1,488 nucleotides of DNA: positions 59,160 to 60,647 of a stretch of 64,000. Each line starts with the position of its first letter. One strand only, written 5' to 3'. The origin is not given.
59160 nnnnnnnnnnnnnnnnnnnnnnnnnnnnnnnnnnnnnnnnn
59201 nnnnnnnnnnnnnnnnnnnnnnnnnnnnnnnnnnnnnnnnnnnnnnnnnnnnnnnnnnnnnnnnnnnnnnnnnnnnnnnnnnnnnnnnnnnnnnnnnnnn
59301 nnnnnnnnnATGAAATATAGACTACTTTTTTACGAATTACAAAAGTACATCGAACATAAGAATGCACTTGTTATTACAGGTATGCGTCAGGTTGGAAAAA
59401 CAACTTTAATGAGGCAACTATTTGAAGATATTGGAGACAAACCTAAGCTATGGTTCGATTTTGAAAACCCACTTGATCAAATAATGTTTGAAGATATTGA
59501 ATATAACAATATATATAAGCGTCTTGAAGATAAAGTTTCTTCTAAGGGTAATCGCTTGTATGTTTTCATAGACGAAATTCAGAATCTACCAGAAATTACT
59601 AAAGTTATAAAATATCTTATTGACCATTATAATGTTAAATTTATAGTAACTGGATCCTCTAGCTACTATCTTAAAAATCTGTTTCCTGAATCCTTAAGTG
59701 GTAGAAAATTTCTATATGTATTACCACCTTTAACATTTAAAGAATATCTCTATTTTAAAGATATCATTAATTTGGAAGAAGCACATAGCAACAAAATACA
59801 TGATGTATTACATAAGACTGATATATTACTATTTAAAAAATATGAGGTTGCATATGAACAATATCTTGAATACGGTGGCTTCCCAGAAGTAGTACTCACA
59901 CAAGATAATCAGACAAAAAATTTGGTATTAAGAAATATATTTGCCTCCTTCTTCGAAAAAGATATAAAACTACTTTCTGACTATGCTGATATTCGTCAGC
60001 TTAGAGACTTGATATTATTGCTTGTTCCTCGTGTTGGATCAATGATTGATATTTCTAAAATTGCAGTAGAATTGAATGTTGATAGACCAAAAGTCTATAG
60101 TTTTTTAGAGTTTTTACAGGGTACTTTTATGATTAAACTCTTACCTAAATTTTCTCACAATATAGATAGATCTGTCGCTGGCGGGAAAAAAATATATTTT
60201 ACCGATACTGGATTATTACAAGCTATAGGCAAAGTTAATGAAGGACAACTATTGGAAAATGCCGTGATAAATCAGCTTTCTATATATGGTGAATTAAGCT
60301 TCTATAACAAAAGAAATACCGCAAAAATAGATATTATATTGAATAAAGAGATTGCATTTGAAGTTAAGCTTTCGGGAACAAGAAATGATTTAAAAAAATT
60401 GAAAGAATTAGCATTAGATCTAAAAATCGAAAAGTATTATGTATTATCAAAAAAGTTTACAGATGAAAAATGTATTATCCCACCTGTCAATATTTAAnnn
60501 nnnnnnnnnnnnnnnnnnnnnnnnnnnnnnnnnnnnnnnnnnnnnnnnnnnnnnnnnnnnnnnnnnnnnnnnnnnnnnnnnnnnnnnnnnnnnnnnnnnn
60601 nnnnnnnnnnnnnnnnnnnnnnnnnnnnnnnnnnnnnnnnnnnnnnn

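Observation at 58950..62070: tRNA-Glu-anchored islet bounded by imperfect repeats of the tRNA 3' end, carrying a palindrome-regulated DUF4143 ATPase and a VapBC pair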

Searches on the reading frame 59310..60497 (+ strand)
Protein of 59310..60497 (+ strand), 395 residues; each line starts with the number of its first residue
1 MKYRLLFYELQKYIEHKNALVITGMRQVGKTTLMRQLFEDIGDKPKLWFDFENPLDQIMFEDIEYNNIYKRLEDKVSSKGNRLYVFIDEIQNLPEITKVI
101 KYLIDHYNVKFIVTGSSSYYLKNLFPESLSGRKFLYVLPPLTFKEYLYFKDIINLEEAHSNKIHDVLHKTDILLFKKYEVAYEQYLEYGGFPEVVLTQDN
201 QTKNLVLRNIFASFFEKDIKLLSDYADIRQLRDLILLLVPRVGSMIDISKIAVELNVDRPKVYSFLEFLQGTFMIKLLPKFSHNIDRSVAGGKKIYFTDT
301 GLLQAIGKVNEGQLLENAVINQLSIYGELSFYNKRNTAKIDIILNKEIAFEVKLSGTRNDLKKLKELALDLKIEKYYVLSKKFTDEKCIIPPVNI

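Call 11: find_encoding_contigs(protein=window:59310-60497:+, flank=10000, max_places=6)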
Protein window:59310-60497:+ (395 aa): no gene with exactly this product is on record in the collection.

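Call 13: search_protein_families(library=pfam, proteins=[window:59310-60497:+], max_evalue=0.01)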
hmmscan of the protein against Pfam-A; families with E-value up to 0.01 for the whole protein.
window:59310-60497:+ (395 aa): 8 families
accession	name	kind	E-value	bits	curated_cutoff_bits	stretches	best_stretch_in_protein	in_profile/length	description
PF13173.12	AAA_14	-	2.2e-32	112.2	27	1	17-147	2-129/129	AAA domain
PF13635.12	DUF4143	-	6.6e-24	84.9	28.1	1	216-355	1-160/160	Domain of unknown function (DUF4143)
PF01637.24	ATPase_2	-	6.6e-07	29.8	33.2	1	10-45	11-48/225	ATPase domain predominantly from Archaea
PF13401.12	AAA_22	-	3.2e-06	27.9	27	0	16-40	4-28/130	AAA domain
PF13191.12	AAA_16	-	2e-05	25.6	32.6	1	17-85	23-96/167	AAA ATPase domain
PF20720.3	nSTAND3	-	0.00094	19.3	27.2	1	7-43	7-43/155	Novel STAND NTPase 3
PF12775.13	AAA_7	-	0.0036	17.3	25.8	1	9-91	25-110/181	P-loop containing dynein motor region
PF13479.12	AAA_24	-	0.0077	16.5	27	0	17-91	2-56/195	AAA domain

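Call 16: search_protein_families(library=ncbifam, proteins=[window:59310-60497:+], max_evalue=1)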
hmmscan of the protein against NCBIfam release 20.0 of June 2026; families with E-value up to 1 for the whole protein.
window:59310-60497:+ (395 aa): 3 families
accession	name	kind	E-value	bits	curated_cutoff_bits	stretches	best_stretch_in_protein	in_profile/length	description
NF053669.1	bindosome_BasA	exception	0.035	14.3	230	1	79-127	62-108/136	bindosome assembly system protein BasA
TIGR01189.1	ccmA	equivalog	0.093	12.4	131.6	1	4-37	13-46/198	heme ABC exporter ATP-binding protein CcmA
NF010061.0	PRK13538.1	equivalog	0.16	11.4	195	1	4-37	18-51/211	cytochrome c biogenesis heme-transporting ATPase CcmA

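Call 38: find_homologous_proteins(query=window:59310-60497:+, max_evalue=1e-20)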
Query window:59310-60497:+ (395 aa): 3929 proteins with E <= 1e-20 among 8000 candidates; the best 120 are listed.
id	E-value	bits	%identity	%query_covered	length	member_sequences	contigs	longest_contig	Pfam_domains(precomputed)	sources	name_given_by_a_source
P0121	5.3e-254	860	100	100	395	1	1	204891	PF13173.13,PF13635.13,PF13401.13,PF01637.25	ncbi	-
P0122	2.7e-202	690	78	100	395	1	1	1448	PF13173.13,PF13635.13,PF13401.13,PF01637.25,PF13191.13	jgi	-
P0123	2.8e-202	690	78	100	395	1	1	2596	PF13173.13,PF13635.13,PF13401.13,PF01637.25,PF13191.13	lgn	-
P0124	1.0e-199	682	75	100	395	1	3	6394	PF13173.13,PF13635.13,PF13401.13,PF01637.25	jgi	jgi:predicted AAA+ superfamily ATPase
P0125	2.4e-199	681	77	100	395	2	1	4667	PF13173.13,PF13635.13,PF01637.25,PF13191.13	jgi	jgi:predicted AAA+ superfamily ATPase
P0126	2.9e-199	680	77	100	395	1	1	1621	PF13173.13,PF13635.13,PF13401.13,PF01637.25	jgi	-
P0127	6.0e-193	659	73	100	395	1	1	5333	PF13173.13,PF13635.13,PF13401.13,PF01637.25,PF13191.13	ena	-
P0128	1.3e-190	652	73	100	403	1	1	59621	PF13173.13,PF13635.13,PF13401.13,PF13191.13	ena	-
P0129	2.6e-190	651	73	100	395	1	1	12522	PF13173.13,PF13635.13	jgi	-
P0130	1.2e-189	649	74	100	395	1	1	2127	PF13173.13,PF13635.13,PF01637.25,PF13191.13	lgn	-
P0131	1.9e-189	648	72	100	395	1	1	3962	PF13173.13,PF13635.13,PF13401.13,PF13191.13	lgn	-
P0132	6.2e-187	640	71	100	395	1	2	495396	PF13173.13,PF13635.13,PF13401.13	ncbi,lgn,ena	-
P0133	2.4e-186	638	73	100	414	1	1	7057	PF13173.13,PF13635.13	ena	-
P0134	1.5e-185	635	72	100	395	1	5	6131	PF13173.13,PF13635.13,PF13401.13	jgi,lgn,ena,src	jgi:predicted AAA+ superfamily ATPase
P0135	6.1e-184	630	72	100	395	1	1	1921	PF13173.13,PF13635.13,PF01637.25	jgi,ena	-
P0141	2.1e-178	612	70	100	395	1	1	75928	PF13173.13,PF13635.13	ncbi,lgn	ncbi:MAG: ATP-binding protein [Patescibacteria group bacterium]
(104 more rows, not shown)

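Call 39: find_encoding_contigs(protein=P0128, flank=6000, max_places=2)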
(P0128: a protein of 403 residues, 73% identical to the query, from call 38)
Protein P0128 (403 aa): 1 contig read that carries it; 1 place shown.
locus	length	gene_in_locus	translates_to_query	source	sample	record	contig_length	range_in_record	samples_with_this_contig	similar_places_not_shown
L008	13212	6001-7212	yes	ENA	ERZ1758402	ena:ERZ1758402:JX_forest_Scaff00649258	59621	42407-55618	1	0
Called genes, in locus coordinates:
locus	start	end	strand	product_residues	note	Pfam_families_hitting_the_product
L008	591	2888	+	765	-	PF00535:Glycos_transf_2 (faint), PF13641:Glyco_tranf_2_3, PF13632:Glyco_trans_2_3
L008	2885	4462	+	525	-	PF02839:CBM_5_12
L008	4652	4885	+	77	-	PF12441:CopG_antitoxin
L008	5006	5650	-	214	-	PF04542:Sigma70_r2, PF08281:Sigma70_r4_2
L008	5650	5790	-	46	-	-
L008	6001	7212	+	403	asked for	PF13191:AAA_16 (faint), PF13173:AAA_14, PF13401:AAA_22 (faint), PF13635:DUF4143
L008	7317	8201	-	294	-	PF18484:CDCA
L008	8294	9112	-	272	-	-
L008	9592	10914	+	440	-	PF03816:LytR_cpsA_psr, PF13399:LytR_C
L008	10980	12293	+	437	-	-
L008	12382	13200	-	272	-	-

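Call 40: find_encoding_contigs(protein=P0132, flank=6000, max_places=2)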
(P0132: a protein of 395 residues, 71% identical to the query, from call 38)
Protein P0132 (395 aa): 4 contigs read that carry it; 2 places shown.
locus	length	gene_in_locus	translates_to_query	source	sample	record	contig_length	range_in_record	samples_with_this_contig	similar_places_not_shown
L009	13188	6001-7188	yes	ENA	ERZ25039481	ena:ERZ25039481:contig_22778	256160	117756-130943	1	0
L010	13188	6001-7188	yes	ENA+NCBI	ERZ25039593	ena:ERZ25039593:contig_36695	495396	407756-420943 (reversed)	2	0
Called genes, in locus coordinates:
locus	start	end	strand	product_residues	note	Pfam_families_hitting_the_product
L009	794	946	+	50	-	-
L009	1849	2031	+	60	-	-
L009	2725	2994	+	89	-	PF00961:LAGLIDADG_1 (weak)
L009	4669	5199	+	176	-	PF00961:LAGLIDADG_1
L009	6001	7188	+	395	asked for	PF13401:AAA_22 (faint), PF13173:AAA_14, PF13635:DUF4143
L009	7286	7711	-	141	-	-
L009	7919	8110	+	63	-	-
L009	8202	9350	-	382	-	PF13173:AAA_14, PF13635:DUF4143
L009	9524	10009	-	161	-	-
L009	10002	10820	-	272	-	PF00480:ROK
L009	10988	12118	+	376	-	PF21710:Spt6_S1 (faint), PF00575:S1 (weak), PF13509:S1_2 (faint), PF24685:OB_RRP5_4th (faint), PF00575:S1, PF23459:S1_RRP5 (weak)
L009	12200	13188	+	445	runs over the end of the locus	PF04760:IF2_N, PF00009:GTP_EFTU, PF00025:Arf (weak), PF00071:Ras (weak), PF01926:MMR_HSR1, PF02421:FeoB_N (faint), PF22042:EF-G_D2, PF11987:IF-2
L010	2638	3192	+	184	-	PF00961:LAGLIDADG_1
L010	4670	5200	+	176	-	PF00961:LAGLIDADG_1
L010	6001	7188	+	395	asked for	PF13401:AAA_22 (faint), PF13173:AAA_14, PF13635:DUF4143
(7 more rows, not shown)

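Call 41: find_encoding_contigs(protein=P0124, flank=6000, max_places=3)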
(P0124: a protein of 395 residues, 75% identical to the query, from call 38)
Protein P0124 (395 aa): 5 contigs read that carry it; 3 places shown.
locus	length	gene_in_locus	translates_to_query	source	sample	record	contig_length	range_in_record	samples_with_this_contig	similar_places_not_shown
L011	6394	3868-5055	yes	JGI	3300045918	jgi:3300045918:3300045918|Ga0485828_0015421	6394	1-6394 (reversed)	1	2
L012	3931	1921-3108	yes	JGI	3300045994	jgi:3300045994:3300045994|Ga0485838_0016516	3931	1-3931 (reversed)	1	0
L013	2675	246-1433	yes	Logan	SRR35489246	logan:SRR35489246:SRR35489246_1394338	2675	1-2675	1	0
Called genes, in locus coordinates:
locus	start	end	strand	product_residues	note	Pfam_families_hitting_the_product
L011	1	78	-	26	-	?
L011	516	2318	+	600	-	PF00122:E1-E2_ATPase, PF00702:Hydrolase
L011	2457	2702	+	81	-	-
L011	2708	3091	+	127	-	PF01850:PIN, PF16289:PIN_12 (weak)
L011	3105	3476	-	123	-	PF01850:PIN (weak), PF13470:PIN_3 (weak)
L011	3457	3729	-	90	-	-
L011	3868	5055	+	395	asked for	PF01637:ATPase_2 (faint), PF13401:AAA_22 (faint), PF13173:AAA_14, PF13635:DUF4143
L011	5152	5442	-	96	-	-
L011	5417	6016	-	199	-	PF13274:SocA_Panacea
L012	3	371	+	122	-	?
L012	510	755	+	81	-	-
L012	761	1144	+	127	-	PF01850:PIN, PF16289:PIN_12 (weak)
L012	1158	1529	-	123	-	PF01850:PIN (weak), PF13470:PIN_3 (weak)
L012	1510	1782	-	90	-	-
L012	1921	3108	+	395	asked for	PF01637:ATPase_2 (faint), PF13401:AAA_22 (faint), PF13173:AAA_14, PF13635:DUF4143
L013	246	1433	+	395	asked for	PF01637:ATPase_2 (faint), PF13401:AAA_22 (faint), PF13173:AAA_14, PF13635:DUF4143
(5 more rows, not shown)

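Call 53: find_encoding_contigs(protein=P0123, flank=6000, max_places=3)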
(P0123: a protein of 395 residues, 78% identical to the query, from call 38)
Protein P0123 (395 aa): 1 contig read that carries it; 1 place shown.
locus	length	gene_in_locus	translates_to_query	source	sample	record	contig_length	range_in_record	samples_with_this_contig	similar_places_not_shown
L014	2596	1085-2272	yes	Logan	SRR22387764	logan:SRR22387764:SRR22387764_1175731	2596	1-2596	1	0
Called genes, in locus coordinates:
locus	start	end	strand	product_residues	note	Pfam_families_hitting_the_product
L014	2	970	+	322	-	?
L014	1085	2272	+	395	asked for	PF01637:ATPase_2 (faint), PF13191:AAA_16 (faint), PF13401:AAA_22 (faint), PF13173:AAA_14, PF13635:DUF4143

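Call 54: find_encoding_contigs(protein=P0125, flank=6000, max_places=3)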
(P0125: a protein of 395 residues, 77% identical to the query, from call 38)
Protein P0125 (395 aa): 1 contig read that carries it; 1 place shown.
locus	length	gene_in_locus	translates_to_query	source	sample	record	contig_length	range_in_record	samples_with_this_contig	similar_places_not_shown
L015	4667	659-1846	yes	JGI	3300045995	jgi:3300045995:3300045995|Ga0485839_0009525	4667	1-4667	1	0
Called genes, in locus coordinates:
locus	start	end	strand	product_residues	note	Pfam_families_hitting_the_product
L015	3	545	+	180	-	?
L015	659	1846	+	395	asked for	PF01637:ATPase_2 (faint), PF13191:AAA_16 (faint), PF13173:AAA_14, PF13635:DUF4143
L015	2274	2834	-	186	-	-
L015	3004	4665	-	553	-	?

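Call 56: search_protein_families(library=padloc, proteins=[window:59310-60497:+], max_evalue=0.01)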
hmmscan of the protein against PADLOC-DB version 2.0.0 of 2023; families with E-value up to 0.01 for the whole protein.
window:59310-60497:+ (395 aa): 8 families
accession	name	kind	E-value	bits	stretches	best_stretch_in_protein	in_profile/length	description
PDLC04787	PDC-S01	-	1.8e-58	196.4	1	7-347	17-347/412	-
PDLC04789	PDC-S01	-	2.8e-56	189.2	1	1-357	1-343/375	-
PDLC04790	PDC-S01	-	2.2e-45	153.2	1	5-371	15-386/422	-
PDLC04788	PDC-S01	-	2.6e-27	93.8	1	1-317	1-321/448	-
PDLC04786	PDC-S01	-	1.6e-26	91.1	1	15-382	18-413/439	-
PDLC04791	PDC-S01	-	9.3e-25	85.1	2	9-145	9-149/395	-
PDLC04792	PDC-S01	-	1.7e-22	77.7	2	4-201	4-206/452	-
PDLC04140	mad8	-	0.00036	18.1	0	17-45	27-57/314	mads_8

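Call 60: find_encoding_contigs(protein=P0129, flank=6000, max_places=2)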
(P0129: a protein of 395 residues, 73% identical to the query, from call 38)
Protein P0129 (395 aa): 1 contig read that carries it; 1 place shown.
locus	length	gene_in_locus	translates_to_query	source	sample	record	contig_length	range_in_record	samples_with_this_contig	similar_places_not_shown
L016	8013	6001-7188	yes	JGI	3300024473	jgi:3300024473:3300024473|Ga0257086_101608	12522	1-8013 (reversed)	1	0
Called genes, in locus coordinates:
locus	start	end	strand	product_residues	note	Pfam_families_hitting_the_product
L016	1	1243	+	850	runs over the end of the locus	PF00133:tRNA-synt_1, PF09334:tRNA-synt_1g (weak), PF13603:tRNA-synt_1_2, PF09334:tRNA-synt_1g, PF08264:Anticodon_1, PF10458:Val_tRNA-synt_C (weak)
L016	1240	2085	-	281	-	PF12844:HTH_19 (weak), PF13443:HTH_26, PF13560:HTH_31, PF01381:HTH_3, PF00702:Hydrolase, PF13419:HAD_2 (weak)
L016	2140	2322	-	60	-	-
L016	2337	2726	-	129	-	PF11969:DcpS_C (weak), PF01230:HIT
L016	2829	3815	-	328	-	PF00733:Asn_synthase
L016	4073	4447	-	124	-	PF02452:PemK_toxin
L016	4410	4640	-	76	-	-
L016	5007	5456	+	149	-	-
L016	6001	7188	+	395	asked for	PF13173:AAA_14, PF13635:DUF4143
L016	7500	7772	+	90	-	PF13814:Replic_Relax (weak)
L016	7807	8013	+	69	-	?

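Call 61: find_encoding_contigs(protein=P0141, flank=6000, max_places=2)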
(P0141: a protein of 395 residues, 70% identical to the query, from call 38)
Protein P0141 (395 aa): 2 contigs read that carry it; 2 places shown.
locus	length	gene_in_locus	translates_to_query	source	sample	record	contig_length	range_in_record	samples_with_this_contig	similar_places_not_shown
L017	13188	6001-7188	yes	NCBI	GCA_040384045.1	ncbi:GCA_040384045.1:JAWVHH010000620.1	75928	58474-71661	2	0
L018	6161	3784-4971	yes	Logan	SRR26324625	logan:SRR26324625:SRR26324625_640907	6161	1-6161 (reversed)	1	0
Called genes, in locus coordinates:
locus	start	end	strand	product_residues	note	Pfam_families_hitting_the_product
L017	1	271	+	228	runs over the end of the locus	-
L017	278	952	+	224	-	-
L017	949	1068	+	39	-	-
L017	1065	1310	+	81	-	-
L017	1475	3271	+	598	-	PF05157:MshEN, PF00437:T2SSE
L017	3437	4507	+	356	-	PF00437:T2SSE, PF13191:AAA_16 (faint)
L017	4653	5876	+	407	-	PF28597:T2SSF_N, PF00482:T2SSF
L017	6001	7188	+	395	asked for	PF13173:AAA_14, PF13635:DUF4143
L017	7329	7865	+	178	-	PF07963:N_methyl (weak)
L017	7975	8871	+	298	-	PF06750:A24_N_bact, PF01478:Peptidase_A24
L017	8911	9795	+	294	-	-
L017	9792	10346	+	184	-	-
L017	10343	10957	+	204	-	PF07963:N_methyl (weak)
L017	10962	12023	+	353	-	PF14341:PilX_N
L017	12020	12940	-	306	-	PF02899:Phage_int_SAM_1, PF13102:Phage_int_SAM_5, PF13495:Phage_int_SAM_4 (weak), PF00589:Phage_integrase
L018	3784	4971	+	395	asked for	PF13173:AAA_14, PF13635:DUF4143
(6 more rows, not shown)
